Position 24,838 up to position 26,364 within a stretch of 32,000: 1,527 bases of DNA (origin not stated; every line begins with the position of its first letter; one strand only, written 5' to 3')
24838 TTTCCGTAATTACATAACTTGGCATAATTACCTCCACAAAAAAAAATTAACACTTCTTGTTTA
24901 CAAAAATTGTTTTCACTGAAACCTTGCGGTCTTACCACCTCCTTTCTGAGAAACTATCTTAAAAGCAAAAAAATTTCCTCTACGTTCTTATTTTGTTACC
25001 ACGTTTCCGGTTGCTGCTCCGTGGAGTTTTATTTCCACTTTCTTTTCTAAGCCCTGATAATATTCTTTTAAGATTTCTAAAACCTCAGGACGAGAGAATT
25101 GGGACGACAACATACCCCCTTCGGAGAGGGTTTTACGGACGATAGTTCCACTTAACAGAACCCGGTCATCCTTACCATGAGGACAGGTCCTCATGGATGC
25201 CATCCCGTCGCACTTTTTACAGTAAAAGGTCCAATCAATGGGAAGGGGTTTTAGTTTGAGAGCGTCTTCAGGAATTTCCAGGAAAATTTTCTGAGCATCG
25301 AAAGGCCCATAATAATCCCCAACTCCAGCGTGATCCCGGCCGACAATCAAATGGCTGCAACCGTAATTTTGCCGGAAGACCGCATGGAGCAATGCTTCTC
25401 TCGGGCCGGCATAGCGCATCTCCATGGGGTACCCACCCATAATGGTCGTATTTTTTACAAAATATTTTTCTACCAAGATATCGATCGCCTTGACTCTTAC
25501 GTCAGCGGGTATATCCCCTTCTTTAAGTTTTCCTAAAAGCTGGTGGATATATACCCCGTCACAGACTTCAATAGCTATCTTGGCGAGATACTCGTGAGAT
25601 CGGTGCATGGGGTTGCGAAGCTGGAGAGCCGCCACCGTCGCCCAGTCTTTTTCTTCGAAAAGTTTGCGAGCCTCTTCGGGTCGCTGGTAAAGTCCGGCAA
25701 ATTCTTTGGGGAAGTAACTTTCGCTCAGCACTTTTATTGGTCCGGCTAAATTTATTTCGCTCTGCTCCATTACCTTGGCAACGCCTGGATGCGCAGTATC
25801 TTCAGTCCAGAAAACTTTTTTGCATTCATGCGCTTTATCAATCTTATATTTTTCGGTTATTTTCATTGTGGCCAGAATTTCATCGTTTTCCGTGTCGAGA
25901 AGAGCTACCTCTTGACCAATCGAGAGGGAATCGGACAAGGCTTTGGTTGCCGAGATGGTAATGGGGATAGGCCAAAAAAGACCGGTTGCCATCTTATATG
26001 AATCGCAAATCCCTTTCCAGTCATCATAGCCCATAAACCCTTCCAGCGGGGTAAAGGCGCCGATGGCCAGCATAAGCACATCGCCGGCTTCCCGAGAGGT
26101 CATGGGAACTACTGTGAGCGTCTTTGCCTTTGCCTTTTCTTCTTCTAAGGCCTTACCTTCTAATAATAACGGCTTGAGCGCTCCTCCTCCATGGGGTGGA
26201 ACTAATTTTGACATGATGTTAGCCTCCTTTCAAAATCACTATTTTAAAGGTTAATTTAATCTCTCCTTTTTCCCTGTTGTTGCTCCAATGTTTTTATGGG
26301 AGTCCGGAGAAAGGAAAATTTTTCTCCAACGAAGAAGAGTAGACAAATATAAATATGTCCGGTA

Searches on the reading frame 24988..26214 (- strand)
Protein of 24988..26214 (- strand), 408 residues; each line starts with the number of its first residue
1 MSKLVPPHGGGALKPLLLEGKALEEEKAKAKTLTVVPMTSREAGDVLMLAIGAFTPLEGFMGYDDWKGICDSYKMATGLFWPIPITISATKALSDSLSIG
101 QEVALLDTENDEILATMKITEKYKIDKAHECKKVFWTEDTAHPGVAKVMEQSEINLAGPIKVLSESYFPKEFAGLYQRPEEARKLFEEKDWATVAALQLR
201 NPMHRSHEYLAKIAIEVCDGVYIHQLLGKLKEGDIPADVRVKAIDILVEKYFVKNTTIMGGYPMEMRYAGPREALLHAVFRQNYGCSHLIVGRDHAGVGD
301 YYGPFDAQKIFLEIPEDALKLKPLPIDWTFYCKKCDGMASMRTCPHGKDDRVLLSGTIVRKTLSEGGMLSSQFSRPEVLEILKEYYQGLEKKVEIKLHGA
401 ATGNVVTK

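Call 5: search_protein_families(library=pfam, proteins=[window:24988-26214:-])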
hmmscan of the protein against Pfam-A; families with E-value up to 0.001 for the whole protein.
window:24988-26214:- (408 aa): 2 families
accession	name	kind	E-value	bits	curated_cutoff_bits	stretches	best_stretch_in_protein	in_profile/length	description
PF01747.23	ATP-sulfurylase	-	2e-85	286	24.3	1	175-384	3-211/212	ATP-sulfurylase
PF14306.12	PUA_2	-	5.1e-50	169.6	27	1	6-164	2-158/159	PUA-like domain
